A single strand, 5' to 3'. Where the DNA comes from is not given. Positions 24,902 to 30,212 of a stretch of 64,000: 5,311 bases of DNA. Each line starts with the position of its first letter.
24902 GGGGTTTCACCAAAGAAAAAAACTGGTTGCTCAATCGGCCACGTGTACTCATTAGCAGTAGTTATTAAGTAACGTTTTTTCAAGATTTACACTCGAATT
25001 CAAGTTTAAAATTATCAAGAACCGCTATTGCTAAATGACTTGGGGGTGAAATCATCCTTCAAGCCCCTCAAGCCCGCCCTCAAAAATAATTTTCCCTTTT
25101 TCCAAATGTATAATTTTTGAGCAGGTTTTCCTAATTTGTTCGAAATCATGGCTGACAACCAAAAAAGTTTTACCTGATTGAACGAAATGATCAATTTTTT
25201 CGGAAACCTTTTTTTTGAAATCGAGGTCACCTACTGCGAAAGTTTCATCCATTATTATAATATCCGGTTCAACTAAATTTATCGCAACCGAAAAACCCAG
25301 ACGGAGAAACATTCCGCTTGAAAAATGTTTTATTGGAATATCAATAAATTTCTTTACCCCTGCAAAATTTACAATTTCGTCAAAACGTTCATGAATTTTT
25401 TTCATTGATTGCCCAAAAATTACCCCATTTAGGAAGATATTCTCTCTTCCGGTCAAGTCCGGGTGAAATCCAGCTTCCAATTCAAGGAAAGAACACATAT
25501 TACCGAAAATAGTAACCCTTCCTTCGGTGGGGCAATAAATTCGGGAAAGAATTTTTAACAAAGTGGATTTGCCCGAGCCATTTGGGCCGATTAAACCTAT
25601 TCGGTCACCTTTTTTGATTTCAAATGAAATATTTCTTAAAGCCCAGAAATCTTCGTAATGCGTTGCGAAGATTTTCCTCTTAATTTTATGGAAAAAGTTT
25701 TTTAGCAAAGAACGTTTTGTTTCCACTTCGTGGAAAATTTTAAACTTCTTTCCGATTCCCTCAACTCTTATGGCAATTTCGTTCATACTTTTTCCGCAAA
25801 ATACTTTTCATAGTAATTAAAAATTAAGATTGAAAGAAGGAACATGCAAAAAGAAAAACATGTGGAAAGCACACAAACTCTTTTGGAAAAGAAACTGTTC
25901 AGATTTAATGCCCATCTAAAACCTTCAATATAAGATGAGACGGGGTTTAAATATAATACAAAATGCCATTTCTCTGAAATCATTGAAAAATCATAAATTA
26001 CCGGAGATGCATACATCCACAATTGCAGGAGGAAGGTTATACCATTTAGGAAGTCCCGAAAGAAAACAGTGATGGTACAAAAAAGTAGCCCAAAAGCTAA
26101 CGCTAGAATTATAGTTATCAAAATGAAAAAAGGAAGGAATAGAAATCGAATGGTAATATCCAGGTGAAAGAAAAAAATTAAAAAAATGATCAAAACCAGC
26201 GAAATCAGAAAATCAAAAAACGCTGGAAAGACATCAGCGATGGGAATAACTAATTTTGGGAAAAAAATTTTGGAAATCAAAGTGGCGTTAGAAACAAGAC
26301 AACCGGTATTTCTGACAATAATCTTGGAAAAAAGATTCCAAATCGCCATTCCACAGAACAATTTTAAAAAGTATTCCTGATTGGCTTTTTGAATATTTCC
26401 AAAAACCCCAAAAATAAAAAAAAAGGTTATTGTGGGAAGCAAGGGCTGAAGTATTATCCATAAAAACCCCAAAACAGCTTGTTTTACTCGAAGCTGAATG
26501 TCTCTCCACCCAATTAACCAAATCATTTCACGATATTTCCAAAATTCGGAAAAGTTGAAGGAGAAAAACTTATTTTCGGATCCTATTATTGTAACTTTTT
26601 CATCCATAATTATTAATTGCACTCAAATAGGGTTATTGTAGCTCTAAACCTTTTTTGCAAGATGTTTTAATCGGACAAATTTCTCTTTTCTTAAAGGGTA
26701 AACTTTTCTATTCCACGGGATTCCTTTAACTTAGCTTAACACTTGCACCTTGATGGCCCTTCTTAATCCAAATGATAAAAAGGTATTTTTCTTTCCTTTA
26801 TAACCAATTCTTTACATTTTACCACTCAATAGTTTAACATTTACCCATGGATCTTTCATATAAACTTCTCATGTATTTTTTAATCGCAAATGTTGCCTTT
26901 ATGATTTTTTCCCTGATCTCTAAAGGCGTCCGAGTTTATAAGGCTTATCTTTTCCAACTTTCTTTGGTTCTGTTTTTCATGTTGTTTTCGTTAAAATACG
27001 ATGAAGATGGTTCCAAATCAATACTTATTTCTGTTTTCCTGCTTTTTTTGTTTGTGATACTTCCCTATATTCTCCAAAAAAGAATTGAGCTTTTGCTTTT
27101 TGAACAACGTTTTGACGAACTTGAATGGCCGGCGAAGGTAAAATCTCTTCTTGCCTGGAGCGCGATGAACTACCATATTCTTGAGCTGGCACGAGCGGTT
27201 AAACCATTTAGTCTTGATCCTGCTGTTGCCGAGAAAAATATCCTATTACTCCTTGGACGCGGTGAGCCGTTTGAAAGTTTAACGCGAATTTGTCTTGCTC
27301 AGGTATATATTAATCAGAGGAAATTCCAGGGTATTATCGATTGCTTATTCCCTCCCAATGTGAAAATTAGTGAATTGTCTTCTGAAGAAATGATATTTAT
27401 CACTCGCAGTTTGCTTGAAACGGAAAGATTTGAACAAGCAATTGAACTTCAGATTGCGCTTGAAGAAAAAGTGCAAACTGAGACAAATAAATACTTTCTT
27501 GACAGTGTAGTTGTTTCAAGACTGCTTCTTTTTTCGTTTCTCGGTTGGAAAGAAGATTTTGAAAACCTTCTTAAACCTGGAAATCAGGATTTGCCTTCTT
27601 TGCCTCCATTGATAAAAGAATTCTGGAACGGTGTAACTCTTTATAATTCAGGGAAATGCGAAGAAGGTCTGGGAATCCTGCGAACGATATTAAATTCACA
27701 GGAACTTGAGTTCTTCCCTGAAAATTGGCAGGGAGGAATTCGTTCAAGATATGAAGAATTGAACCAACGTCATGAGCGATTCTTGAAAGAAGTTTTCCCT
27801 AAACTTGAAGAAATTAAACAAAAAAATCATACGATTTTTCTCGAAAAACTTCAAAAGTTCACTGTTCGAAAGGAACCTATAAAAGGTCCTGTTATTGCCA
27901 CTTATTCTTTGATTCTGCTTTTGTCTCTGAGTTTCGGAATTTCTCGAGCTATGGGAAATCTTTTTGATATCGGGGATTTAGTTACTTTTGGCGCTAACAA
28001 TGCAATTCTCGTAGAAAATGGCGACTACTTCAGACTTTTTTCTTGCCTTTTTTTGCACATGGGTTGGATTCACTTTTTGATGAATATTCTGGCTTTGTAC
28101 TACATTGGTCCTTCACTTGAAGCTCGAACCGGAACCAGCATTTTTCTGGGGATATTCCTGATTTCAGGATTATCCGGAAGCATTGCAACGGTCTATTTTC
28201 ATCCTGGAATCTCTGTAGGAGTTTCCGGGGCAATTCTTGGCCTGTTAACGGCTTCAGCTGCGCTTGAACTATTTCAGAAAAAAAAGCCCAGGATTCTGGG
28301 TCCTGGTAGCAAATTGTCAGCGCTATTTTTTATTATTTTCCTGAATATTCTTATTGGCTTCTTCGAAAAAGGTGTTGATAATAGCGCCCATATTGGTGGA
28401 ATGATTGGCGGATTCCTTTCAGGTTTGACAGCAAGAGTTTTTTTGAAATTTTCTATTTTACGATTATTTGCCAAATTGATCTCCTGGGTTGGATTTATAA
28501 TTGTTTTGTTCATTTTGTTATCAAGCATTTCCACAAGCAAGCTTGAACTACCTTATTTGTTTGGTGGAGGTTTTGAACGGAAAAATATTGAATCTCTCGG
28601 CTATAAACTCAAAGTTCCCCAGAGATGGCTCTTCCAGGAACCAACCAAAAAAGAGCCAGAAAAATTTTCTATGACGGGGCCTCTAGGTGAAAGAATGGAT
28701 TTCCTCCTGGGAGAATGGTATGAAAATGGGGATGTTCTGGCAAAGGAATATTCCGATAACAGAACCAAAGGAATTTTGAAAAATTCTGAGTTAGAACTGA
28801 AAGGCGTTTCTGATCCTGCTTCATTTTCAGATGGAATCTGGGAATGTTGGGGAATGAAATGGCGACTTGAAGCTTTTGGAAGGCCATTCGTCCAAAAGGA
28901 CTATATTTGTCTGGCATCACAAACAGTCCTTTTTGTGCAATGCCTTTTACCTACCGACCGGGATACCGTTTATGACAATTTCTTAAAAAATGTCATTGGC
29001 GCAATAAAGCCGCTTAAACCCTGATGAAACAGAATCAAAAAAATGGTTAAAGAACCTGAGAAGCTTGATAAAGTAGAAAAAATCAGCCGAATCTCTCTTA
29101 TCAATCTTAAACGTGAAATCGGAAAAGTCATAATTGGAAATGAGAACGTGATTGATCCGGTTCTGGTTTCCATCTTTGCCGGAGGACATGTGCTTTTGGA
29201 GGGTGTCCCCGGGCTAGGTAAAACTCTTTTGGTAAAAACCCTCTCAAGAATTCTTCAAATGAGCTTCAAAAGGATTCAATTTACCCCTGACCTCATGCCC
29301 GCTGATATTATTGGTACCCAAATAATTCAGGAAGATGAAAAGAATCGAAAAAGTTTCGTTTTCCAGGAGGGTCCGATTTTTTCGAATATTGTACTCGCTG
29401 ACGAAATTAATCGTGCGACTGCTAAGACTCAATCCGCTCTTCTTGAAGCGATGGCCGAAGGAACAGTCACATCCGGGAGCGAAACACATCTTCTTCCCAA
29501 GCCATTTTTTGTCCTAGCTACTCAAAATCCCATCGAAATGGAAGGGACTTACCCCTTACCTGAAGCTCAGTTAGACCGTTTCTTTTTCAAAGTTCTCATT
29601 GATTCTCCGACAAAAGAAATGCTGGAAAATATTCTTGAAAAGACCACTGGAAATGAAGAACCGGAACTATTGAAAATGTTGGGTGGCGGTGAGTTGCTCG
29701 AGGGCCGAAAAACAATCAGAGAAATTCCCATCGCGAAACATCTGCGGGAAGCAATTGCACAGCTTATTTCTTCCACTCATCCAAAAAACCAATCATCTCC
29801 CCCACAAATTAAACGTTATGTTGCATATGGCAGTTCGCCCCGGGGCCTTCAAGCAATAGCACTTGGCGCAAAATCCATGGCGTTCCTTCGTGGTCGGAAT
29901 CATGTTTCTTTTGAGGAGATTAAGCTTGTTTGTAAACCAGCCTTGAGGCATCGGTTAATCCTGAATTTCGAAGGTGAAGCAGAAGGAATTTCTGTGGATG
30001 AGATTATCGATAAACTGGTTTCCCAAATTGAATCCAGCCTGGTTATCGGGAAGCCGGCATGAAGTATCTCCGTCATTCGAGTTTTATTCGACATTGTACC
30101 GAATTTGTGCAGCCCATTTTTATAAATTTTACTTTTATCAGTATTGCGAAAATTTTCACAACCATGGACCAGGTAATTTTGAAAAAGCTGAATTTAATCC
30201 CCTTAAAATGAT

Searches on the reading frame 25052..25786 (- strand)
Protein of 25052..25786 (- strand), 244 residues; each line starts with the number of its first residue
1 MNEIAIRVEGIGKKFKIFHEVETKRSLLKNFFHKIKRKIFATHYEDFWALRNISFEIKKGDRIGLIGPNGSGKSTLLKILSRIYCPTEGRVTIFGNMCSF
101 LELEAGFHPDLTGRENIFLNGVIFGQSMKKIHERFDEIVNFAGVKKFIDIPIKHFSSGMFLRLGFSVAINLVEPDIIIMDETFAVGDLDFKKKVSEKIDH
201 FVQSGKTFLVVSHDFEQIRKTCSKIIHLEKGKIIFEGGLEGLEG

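Call 21: search_protein_families(library=pfam, proteins=[window:25052-25786:-], max_evalue=0.00001)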
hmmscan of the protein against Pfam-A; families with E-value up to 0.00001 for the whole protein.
window:25052-25786:- (244 aa): 1 family
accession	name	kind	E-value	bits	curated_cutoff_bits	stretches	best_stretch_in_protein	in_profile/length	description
PF00005.33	ABC_tran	-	1.4e-20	74.8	25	1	50-183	1-136/137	ABC transporter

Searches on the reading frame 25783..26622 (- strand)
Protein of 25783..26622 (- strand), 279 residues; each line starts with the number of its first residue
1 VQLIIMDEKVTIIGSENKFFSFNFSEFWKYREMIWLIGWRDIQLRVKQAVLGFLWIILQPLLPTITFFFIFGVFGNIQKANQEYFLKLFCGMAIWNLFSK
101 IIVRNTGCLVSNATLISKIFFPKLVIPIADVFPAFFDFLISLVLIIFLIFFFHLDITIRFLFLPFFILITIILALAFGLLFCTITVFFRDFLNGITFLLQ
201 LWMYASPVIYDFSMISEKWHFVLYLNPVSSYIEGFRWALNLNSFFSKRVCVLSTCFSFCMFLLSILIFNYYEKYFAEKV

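Call 21: search_protein_families(library=pfam, proteins=[window:25783-26622:-], max_evalue=0.00001)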
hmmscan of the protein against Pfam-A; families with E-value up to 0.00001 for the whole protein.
window:25783-26622:- (279 aa): 1 family
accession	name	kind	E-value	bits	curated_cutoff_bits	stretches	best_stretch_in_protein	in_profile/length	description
PF01061.29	ABC2_membrane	-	2.6e-18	66.8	26.9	1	34-238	3-209/211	ABC-2 type transporter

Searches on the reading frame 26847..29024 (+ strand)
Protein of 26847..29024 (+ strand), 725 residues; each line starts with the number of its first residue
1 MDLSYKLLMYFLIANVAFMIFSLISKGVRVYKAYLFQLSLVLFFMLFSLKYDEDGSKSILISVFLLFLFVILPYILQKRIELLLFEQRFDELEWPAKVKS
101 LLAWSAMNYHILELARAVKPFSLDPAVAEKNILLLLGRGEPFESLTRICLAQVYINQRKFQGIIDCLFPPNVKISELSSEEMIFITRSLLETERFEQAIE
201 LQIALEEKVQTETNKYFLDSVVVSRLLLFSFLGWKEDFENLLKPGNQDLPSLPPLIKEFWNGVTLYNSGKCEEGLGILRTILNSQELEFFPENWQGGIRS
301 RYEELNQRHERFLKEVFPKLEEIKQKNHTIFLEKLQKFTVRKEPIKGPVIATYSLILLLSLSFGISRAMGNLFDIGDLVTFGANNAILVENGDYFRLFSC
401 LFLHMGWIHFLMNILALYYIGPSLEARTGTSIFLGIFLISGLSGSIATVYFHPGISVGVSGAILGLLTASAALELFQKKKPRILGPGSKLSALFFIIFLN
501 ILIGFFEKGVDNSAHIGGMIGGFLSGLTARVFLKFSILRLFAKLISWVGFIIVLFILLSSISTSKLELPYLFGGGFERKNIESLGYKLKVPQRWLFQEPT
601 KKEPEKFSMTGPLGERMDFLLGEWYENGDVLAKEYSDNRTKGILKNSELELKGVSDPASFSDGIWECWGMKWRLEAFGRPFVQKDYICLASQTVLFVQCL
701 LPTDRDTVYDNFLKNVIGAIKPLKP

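Call 21: search_protein_families(library=pfam, proteins=[window:26847-29024:+], max_evalue=0.00001)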
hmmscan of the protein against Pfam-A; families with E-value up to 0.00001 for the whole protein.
window:26847-29024:+ (725 aa): 1 family
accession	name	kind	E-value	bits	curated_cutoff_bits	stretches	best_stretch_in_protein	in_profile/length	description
PF01694.28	Rhomboid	-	3.1e-32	112.2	22.6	1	392-528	2-139/143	Rhomboid domain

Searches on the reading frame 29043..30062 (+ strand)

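Call 21: search_protein_families(library=pfam, proteins=[window:29043-30062:+], max_evalue=0.00001)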
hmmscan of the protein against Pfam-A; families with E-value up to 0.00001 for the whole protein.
window:29043-30062:+ (339 aa): 5 families
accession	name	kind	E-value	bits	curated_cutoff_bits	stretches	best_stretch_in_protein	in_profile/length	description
PF07726.17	AAA_3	-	2.2e-63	212.4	27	1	49-181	1-130/131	ATPase family associated with various cellular activities (AAA)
PF17863.7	AAA_lid_2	-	3.1e-16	59.3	22.7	1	257-324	6-73/74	AAA lid domain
PF07728.20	AAA_5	-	2.2e-14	54.1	22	1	49-180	1-139/139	AAA domain (dynein-related subfamily)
PF20030.5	bpMoxR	-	3.2e-13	49.6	27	1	22-202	6-182/205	MoxR domain in the MoxR-vWA-beta-propeller ternary systems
PF00004.35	AAA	-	2.3e-07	31.7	21.2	1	50-164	1-112/131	ATPase family associated with various cellular activities (AAA)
